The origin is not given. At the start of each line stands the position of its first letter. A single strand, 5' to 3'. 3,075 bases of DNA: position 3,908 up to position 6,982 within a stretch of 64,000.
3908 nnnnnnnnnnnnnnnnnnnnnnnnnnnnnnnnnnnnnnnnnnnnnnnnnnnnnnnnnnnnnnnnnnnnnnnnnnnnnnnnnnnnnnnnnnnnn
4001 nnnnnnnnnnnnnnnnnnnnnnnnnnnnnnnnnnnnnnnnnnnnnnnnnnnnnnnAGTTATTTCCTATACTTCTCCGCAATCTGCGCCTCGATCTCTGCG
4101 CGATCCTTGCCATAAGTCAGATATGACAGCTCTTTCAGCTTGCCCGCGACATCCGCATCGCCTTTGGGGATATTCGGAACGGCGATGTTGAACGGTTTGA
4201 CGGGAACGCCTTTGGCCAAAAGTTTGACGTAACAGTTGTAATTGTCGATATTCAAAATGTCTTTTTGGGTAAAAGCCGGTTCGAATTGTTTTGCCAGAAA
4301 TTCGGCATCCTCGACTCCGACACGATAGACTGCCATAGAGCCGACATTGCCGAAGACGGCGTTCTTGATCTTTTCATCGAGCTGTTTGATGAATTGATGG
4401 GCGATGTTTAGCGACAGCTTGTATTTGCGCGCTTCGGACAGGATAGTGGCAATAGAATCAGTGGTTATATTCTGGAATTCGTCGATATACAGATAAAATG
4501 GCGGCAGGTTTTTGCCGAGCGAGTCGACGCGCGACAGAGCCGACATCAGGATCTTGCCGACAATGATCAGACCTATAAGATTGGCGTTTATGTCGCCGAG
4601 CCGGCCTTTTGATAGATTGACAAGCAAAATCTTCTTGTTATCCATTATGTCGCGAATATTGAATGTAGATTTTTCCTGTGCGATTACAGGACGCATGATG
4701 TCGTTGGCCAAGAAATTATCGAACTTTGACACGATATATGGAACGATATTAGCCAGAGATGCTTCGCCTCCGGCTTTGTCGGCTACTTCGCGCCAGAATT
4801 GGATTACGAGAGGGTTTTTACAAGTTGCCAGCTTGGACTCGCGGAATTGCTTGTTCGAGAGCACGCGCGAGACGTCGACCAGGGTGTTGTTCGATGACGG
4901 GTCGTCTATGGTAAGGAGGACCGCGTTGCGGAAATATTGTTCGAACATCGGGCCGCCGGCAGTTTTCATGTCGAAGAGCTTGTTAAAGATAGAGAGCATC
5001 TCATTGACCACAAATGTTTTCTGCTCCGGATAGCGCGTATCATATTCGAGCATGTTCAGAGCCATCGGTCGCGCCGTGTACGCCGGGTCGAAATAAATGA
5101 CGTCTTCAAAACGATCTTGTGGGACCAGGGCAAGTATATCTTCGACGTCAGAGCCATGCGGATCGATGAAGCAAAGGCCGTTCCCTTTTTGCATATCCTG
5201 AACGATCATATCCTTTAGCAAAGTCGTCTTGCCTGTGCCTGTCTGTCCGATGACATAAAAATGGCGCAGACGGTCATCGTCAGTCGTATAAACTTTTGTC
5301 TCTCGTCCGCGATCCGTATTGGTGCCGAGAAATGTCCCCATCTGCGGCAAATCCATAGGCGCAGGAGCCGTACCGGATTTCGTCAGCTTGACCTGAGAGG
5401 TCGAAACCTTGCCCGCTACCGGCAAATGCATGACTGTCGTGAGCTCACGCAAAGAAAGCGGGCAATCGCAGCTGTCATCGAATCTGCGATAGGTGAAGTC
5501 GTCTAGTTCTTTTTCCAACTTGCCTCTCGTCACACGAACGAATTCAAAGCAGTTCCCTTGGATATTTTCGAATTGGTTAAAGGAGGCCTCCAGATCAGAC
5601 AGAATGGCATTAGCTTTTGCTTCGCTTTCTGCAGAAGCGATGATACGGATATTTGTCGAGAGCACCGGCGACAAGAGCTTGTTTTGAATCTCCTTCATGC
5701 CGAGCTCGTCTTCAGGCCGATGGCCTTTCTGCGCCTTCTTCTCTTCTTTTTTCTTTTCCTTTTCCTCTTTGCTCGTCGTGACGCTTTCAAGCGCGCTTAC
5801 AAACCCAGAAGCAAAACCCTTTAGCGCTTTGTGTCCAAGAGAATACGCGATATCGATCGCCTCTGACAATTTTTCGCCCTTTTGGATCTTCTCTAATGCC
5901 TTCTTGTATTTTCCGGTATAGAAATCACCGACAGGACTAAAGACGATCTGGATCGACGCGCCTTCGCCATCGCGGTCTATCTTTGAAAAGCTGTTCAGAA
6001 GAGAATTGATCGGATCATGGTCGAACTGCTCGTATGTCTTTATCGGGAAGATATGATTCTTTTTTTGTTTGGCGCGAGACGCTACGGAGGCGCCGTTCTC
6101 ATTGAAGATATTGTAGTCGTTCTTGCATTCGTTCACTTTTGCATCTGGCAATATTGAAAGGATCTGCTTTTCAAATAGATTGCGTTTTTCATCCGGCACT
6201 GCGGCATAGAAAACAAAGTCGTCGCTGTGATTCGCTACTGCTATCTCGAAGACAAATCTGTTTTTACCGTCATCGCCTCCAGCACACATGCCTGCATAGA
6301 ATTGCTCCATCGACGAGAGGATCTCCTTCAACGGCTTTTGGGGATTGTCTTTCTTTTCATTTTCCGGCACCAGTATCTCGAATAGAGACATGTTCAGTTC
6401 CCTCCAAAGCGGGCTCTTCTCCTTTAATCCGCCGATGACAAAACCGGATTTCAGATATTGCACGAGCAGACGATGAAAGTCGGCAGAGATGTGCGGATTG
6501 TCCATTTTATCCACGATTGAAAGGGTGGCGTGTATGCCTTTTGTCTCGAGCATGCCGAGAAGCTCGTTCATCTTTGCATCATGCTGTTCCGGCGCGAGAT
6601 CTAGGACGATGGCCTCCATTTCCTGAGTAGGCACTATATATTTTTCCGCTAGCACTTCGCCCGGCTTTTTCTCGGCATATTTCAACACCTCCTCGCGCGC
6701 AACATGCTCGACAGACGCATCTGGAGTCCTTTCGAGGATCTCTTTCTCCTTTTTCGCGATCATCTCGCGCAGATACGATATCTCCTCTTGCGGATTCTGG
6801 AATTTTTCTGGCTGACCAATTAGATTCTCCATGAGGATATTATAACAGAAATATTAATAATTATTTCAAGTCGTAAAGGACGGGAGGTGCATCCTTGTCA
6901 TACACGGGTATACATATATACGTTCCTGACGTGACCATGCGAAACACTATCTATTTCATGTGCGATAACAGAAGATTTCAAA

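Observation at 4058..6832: Atypical 924-aa coupling-protein-like ATPase with a large soluble N-terminal domain of unknown function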

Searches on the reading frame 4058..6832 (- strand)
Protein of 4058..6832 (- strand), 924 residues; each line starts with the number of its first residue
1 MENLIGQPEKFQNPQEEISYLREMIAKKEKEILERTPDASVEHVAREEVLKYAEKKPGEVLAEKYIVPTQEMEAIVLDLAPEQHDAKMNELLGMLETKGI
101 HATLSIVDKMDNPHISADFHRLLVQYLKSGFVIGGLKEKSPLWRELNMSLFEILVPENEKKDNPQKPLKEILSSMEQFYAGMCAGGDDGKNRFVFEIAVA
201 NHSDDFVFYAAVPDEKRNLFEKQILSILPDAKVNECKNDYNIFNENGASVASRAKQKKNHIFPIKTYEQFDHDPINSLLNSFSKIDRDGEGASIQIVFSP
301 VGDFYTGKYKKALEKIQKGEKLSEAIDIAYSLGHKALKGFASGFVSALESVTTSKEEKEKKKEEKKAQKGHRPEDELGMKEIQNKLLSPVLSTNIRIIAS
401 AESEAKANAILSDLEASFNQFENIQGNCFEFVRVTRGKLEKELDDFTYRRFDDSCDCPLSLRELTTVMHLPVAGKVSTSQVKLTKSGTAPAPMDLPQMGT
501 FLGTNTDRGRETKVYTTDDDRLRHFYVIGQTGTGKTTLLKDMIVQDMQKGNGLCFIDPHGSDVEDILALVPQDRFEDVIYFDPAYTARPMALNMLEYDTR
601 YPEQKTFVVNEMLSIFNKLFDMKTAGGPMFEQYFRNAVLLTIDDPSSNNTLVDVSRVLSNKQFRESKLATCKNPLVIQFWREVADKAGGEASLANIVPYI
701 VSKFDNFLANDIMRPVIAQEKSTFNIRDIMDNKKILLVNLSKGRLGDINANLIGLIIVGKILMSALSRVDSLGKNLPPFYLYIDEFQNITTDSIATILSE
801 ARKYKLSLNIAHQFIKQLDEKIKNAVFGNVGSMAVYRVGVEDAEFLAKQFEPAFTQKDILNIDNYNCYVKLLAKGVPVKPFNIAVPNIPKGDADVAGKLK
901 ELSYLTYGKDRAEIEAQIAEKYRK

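Call 5: search_protein_families(library=pfam, proteins=[window:4058-6832:-], max_evalue=0.01)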
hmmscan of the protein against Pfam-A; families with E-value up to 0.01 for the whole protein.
window:4058-6832:- (924 aa): 7 families
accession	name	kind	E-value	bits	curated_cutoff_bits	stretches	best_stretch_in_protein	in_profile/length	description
PF10412.15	TrwB_AAD_bind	-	1.3e-05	24.7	20.5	1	523-564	16-57/387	Type IV secretion-system coupling protein DNA-binding domain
PF12696.13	TraG-D_C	-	3.5e-05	24.2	22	1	778-837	1-65/126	TraM recognition site of TraD and TraG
PF01935.23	DUF87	-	0.00028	21.5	23.2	1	512-603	12-103/220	Helicase HerA, central domain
PF25199.1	nSTAND_NTPase5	-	0.00034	20.9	34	1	516-583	35-104/145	Novel STAND NTPase 5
PF13401.12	AAA_22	-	0.00048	20.9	27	0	524-567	7-51/130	AAA domain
PF13191.12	AAA_16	-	0.0015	19.5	32.6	0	517-541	19-43/167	AAA ATPase domain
PF20720.3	nSTAND3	-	0.0023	18.1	27.2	1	526-582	21-72/155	Novel STAND NTPase 3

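Call 6: search_protein_families(library=ncbifam, proteins=[window:4058-6832:-], max_evalue=0.01)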
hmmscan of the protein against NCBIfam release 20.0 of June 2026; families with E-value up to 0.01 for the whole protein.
window:4058-6832:- (924 aa): 8 families
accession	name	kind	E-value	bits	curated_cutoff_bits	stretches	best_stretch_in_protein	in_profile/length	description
TIGR03743.1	SXT_TraD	subfamily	8.4e-13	47.6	366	1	499-595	153-251/636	conjugative transfer system coupling protein TraD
NF045973.1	conju_CD1115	equivalog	1.3e-10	40.7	250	1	511-832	13-351/442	VirD4-like conjugal transfer protein, CD1115 family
NF041447.1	TrbC_conju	equivalog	1.8e-07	30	800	1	503-559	110-166/685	F-type conjugative transfer protein TrbC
TIGR03754.1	conj_TOL_TraD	equivalog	1.1e-06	27.4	647.55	1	509-561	167-219/643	type IV conjugative transfer system coupling protein TraD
TIGR00929.1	VirB4_CagE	subfamily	7.7e-06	24.4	643.1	1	522-864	437-726/792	VirB4 family type IV secretion/conjugal transfer ATPase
NF053655.1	CedD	equivalog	0.00036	19.3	600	0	502-561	201-260/527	DNA-translocating ATPase CedD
NF006486.0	PRK08903.1-6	equivalog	0.004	16.7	307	0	493-559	11-73/222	DnaA regulatory inactivator Hda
TIGR03880.1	KaiC_arch_3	hypoth_equivalog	0.0078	15.8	249.45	0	525-557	19-51/224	KaiC domain-containing protein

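Call 7: find_homologous_proteins(query=window:4058-6832:-)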
Query window:4058-6832:- (924 aa): 1142 proteins with E <= 0.001 among 8000 candidates; the best 120 are listed.
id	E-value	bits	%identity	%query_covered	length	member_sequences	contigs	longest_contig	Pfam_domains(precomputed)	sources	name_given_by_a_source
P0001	0.0e+0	2073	100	100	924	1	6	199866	PF26449.1,PF10412.16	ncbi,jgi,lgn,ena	jgi:hypothetical protein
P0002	0.0e+0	1891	91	100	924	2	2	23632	PF26449.1,PF12696.14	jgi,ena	-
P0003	0.0e+0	1887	91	100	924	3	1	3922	PF26449.1,PF10412.16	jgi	-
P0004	0.0e+0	1857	90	100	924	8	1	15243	PF26449.1,PF10412.16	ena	-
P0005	0.0e+0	1814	87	99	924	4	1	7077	PF26449.1,PF12696.14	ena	-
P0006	0.0e+0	1786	85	100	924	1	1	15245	PF26449.1,PF12696.14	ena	-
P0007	0.0e+0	1763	85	100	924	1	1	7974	PF26449.1,PF12696.14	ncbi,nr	ncbi:MAG: TraM recognition domain-containing protein [Candidatus Pacebacteria bacterium]|nr:TraM rec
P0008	0.0e+0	1756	84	100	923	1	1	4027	PF26449.1,PF01935.24,PF02534.21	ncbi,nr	ncbi:MAG: TraM recognition domain-containing protein [Patescibacteria group bacterium]|nr:TraM recog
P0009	0.0e+0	1612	76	100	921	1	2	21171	PF26449.1,PF10412.16,PF13401.13,PF12696.14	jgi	jgi:hypothetical protein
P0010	0.0e+0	1591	76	99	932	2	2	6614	PF26449.1,PF10412.16,PF02534.21,PF12696.14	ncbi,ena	-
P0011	0.0e+0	1590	75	100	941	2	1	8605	PF26449.1,PF10412.16,PF02534.21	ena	-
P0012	0.0e+0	1589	75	100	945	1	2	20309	PF26449.1,PF10412.16,PF13401.13,PF02534.21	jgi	jgi:hypothetical protein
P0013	0.0e+0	1585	75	100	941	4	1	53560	PF26449.1,PF10412.16,PF01935.24,PF13401.13,PF02534.21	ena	-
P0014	0.0e+0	1576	74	99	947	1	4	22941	PF26449.1,PF10412.16,PF13401.13,PF12696.14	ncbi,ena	-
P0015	0.0e+0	1561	74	99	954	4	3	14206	PF26449.1,PF10412.16,PF13401.13,PF02534.21,PF12696.14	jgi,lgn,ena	-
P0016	0.0e+0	1540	75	99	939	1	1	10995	PF26449.1,PF10412.16,PF01935.24,PF12696.14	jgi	jgi:hypothetical protein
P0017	0.0e+0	1523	91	80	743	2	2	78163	PF26449.1,PF12696.14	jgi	jgi:hypothetical protein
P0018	0.0e+0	1505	72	100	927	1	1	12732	PF26449.1,PF01935.24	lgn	-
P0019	0.0e+0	1401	68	99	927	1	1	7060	PF26449.1,PF02534.21,PF12696.14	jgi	-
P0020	0.0e+0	1394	69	99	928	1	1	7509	PF26449.1,PF01935.24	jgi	jgi:hypothetical protein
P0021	0.0e+0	1392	67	99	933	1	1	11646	PF26449.1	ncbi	-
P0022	0.0e+0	1390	69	99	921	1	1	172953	PF26449.1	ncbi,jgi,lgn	ncbi:MAG: TraM recognition domain-containing protein [Candidatus Paceibacterota bacterium]|jgi:hypot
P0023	0.0e+0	1380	68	99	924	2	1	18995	PF26449.1,PF10412.16,PF02534.21,PF12696.14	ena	-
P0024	0.0e+0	1378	66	99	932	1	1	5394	PF26449.1,PF01935.24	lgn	-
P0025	0.0e+0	1378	69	99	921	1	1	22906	PF26449.1,PF12696.14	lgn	-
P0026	0.0e+0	1378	68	99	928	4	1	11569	PF26449.1,PF01935.24,PF12696.14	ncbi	-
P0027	0.0e+0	1378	68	99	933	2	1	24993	PF26449.1,PF10412.16,PF02534.21,PF12696.14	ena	-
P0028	0.0e+0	1374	68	99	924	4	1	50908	PF26449.1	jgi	jgi:hypothetical protein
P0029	0.0e+0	1374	68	99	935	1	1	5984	PF26449.1,PF12696.14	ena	-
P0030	0.0e+0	1368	68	99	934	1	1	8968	PF26449.1,PF10412.16,PF02534.21,PF12696.14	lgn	-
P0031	0.0e+0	1351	67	99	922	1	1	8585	PF26449.1,PF12696.14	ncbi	-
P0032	0.0e+0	1346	67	99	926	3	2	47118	PF26449.1,PF10412.16,PF02534.21,PF12696.14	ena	-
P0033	0.0e+0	1342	67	99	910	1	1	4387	PF26449.1,PF12696.14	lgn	-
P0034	0.0e+0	1342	66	99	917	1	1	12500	PF26449.1,PF10412.16,PF13401.13,PF02534.21,PF12696.14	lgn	-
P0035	0.0e+0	1337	65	99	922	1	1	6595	PF26449.1,PF01935.24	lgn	-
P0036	0.0e+0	1280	62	99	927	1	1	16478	PF26449.1,PF10412.16,PF02534.21,PF12696.14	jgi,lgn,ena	-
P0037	0.0e+0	1271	63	100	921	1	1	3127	PF26449.1,PF12696.14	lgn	-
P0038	0.0e+0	1256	61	99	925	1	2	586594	PF26449.1,PF01935.24,PF12696.14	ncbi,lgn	ncbi:MAG: TraM recognition domain-containing protein [Patescibacteria group bacterium]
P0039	0.0e+0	1252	62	99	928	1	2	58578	PF26449.1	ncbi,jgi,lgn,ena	-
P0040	0.0e+0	1249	62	99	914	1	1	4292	PF26449.1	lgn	-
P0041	0.0e+0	1242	62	100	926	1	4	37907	PF26449.1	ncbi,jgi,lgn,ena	jgi:hypothetical protein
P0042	0.0e+0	1238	61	99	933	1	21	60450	PF26449.1,PF01935.24,PF12696.14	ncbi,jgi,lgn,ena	jgi:hypothetical protein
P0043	0.0e+0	1234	61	99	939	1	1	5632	PF26449.1,PF10412.16,PF01935.24,PF12696.14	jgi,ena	-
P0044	0.0e+0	1233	61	99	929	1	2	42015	PF26449.1,PF10412.16,PF01935.24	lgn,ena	-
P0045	0.0e+0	1232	61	99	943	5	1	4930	PF26449.1,PF02534.21,PF12696.14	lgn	-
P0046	0.0e+0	1232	61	99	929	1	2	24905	PF26449.1,PF01935.24,PF12696.14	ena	-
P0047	0.0e+0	1230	61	100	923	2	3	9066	PF26449.1,PF10412.16,PF01935.24,PF12696.14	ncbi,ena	-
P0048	0.0e+0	1229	60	99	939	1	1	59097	PF26449.1,PF10412.16,PF01935.24,PF12696.14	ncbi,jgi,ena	-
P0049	0.0e+0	1228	60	99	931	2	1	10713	PF26449.1,PF10412.16,PF01935.24,PF12696.14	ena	-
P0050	0.0e+0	1228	60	100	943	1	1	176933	PF26449.1,PF01935.24,PF12696.14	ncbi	-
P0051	0.0e+0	1226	61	99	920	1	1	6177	PF26449.1,PF10412.16,PF01935.24,PF02534.21,PF12696.14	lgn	-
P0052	0.0e+0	1224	60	99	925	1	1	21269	PF26449.1,PF10412.16,PF01935.24,PF12696.14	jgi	jgi:hypothetical protein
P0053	0.0e+0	1224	61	99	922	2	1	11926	PF26449.1,PF01935.24,PF02534.21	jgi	jgi:hypothetical protein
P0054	0.0e+0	1223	59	100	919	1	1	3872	PF26449.1,PF12696.14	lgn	-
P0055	0.0e+0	1223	61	98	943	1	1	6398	PF26449.1,PF10412.16,PF12696.14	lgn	-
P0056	0.0e+0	1222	61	99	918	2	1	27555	PF26449.1,PF10412.16,PF01935.24,PF12696.14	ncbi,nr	ncbi:MAG: type IV secretion system DNA-binding domain-containing protein [bacterium]|nr:type IV secr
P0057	0.0e+0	1221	60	99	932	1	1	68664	PF26449.1,PF01935.24,PF13401.13,PF02534.21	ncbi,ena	-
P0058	0.0e+0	1221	60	99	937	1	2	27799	PF26449.1,PF10412.16,PF01935.24,PF12696.14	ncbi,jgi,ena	-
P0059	0.0e+0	1221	61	99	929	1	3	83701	PF26449.1,PF01935.24,PF12696.14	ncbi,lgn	-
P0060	0.0e+0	1221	60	100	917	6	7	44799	PF26449.1,PF12696.14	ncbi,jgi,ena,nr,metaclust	ncbi:MAG: hypothetical protein UT90_C0012G0003 [Parcubacteria group bacterium GW2011_GWA1_40_21]|nr:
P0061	0.0e+0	1221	60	99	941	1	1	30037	PF26449.1,PF01935.24,PF12696.14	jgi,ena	-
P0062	0.0e+0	1221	60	99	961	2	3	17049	PF26449.1,PF12696.14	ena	-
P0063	0.0e+0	1220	60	100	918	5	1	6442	PF26449.1,PF10412.16,PF01935.24,PF12696.14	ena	-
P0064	0.0e+0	1219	60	99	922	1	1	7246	PF26449.1,PF10412.16,PF01935.24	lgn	-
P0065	0.0e+0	1219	61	99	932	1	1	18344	PF26449.1,PF10412.16,PF01935.24,PF13401.13,PF12696.14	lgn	-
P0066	0.0e+0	1219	60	99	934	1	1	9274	PF26449.1,PF10412.16,PF01935.24,PF13401.13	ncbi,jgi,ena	jgi:predicted ribonuclease YlaK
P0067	0.0e+0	1218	60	100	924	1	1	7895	PF26449.1,PF01935.24,PF12696.14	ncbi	-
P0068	0.0e+0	1218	60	99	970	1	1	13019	PF26449.1,PF10412.16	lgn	-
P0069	0.0e+0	1217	59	99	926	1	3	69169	PF26449.1,PF12696.14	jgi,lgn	-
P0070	0.0e+0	1217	60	99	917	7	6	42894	PF26449.1,PF10412.16,PF12696.14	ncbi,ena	ncbi:MAG: TraM recognition domain-containing protein [Patescibacteria group bacterium]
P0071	0.0e+0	1216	61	99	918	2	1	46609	PF26449.1,PF10412.16,PF01935.24,PF12696.14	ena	-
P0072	0.0e+0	1216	61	99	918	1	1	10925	PF26449.1,PF10412.16,PF01935.24,PF02534.21,PF12696.14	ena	-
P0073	0.0e+0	1216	60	99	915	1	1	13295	PF26449.1,PF10412.16,PF01935.24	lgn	-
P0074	0.0e+0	1216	60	99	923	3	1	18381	PF26449.1,PF01935.24,PF12696.14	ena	-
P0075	0.0e+0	1216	60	99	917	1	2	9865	PF26449.1,PF01935.24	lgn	-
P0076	0.0e+0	1215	60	99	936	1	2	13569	PF26449.1,PF10412.16,PF01935.24,PF02534.21,PF12696.14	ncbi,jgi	jgi:hypothetical protein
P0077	0.0e+0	1215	60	99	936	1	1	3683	PF26449.1,PF10412.16,PF01935.24,PF12696.14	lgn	-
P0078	0.0e+0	1215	60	99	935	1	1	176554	PF26449.1,PF10412.16,PF01935.24,PF13401.13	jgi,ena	-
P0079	0.0e+0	1214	60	99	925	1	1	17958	PF26449.1,PF01935.24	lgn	-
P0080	0.0e+0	1213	59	100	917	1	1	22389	PF26449.1,PF12696.14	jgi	-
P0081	0.0e+0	1212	60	100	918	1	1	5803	PF26449.1,PF01935.24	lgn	-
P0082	0.0e+0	1212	59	99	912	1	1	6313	PF26449.1,PF12696.14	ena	-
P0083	0.0e+0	1211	59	99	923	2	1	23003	PF26449.1,PF10412.16,PF01935.24,PF12696.14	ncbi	-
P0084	0.0e+0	1211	59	99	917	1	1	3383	PF26449.1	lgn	-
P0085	0.0e+0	1210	59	99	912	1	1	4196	PF26449.1,PF10412.16,PF12696.14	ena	-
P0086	0.0e+0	1210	59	99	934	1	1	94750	PF26449.1,PF10412.16,PF01935.24,PF12696.14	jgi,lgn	jgi:GTPase SAR1 family protein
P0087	0.0e+0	1210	60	99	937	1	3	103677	PF26449.1,PF01935.24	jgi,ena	-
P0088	0.0e+0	1209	60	99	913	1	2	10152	PF26449.1,PF01935.24,PF12696.14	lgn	-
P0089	0.0e+0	1209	60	99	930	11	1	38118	PF26449.1,PF01935.24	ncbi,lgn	-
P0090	0.0e+0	1209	60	99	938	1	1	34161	PF26449.1,PF01935.24,PF12696.14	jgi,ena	-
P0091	0.0e+0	1209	60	100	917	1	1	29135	PF26449.1,PF12696.14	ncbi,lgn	-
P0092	0.0e+0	1209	60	99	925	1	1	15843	PF26449.1,PF10412.16,PF01935.24,PF12696.14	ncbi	-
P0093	0.0e+0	1208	59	99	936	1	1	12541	PF26449.1,PF01935.24,PF13401.13,PF12696.14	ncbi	-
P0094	0.0e+0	1208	60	99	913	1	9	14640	PF26449.1,PF01935.24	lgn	-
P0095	0.0e+0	1208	58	99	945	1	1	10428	PF26449.1,PF01935.24,PF12696.14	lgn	-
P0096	0.0e+0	1207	60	99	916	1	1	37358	PF26449.1,PF10412.16,PF12696.14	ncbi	-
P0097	0.0e+0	1207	60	99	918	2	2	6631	PF26449.1,PF10412.16,PF01935.24,PF13401.13,PF02534.21,PF12696.14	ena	-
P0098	0.0e+0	1207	60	99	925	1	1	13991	PF26449.1,PF10412.16,PF01935.24,PF13401.13,PF12696.14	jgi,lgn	-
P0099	0.0e+0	1207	59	99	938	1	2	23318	PF26449.1,PF10412.16,PF01935.24,PF12696.14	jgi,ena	-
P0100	0.0e+0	1207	59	99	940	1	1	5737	PF26449.1,PF10412.16,PF01935.24,PF12696.14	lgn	-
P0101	0.0e+0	1207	59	100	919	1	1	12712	PF26449.1,PF10412.16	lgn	-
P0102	0.0e+0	1206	59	100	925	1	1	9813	PF26449.1,PF10412.16,PF01935.24,PF12696.14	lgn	-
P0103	0.0e+0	1206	59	99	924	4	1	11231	PF26449.1,PF10412.16,PF01935.24,PF13401.13,PF02534.21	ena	-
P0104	0.0e+0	1205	60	100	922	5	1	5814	PF26449.1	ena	-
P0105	0.0e+0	1205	59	99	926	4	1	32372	PF26449.1,PF01935.24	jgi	jgi:hypothetical protein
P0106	0.0e+0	1204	59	99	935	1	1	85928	PF26449.1,PF10412.16,PF01935.24,PF12696.14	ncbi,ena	-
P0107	0.0e+0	1204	61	99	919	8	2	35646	PF26449.1,PF10412.16,PF01935.24,PF12696.14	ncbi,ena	-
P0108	0.0e+0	1203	60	99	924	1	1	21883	PF26449.1,PF01935.24,PF12696.14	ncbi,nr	ncbi:TraM recognition domain-containing protein [Candidatus Nomurabacteria bacterium]|nr:TraM recogn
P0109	0.0e+0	1203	59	99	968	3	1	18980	PF26449.1,PF10412.16,PF12696.14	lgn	-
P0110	0.0e+0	1203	59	99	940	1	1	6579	PF26449.1,PF10412.16,PF01935.24,PF12696.14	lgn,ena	-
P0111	0.0e+0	1203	59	100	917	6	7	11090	PF26449.1,PF10412.16,PF12696.14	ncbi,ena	ncbi:MAG: TraM recognition domain-containing protein [Patescibacteria group bacterium]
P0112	0.0e+0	1202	59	99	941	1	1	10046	PF26449.1,PF10412.16,PF01935.24,PF12696.14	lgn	-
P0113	0.0e+0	1202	59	100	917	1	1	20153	PF26449.1,PF10412.16,PF01935.24,PF12696.14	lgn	-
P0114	0.0e+0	1202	58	100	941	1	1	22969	PF26449.1,PF10412.16,PF01935.24,PF12696.14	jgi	-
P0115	0.0e+0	1202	59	99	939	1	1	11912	PF26449.1,PF10412.16,PF01935.24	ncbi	-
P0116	0.0e+0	1202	59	99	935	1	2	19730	PF26449.1,PF10412.16,PF01935.24,PF12696.14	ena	-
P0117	0.0e+0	1201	72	82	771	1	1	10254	PF26449.1,PF10412.16,PF01935.24,PF02534.21,PF12696.14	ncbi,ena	-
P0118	0.0e+0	1201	60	99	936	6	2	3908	PF26449.1,PF10412.16,PF01935.24,PF12696.14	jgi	jgi:GTPase SAR1 family protein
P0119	0.0e+0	1199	59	100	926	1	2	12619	PF26449.1,PF01935.24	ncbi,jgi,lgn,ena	jgi:hypothetical protein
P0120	0.0e+0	1199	61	100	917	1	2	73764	PF26449.1,PF10412.16,PF01935.24,PF02534.21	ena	-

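Call 9: search_solved_structures(query=window:4058-6832:-, max_evalue=1)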
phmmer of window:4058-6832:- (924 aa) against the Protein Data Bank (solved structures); distinct sequences matched with E-value up to 1: 4.
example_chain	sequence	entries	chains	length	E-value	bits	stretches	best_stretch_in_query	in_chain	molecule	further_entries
1gl6_A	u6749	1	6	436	0.0091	17.2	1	519-562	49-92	ATPASE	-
1e9r_A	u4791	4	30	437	0.0091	17.2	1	519-562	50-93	CONJUGAL TRANSFER PROTEIN TRWB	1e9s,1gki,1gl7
6sz9_A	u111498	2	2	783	0.0094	17.2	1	500-562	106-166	IcmO (DotL)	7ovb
2kjq_A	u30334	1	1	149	0.027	15.6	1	492-564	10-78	DnaA-related protein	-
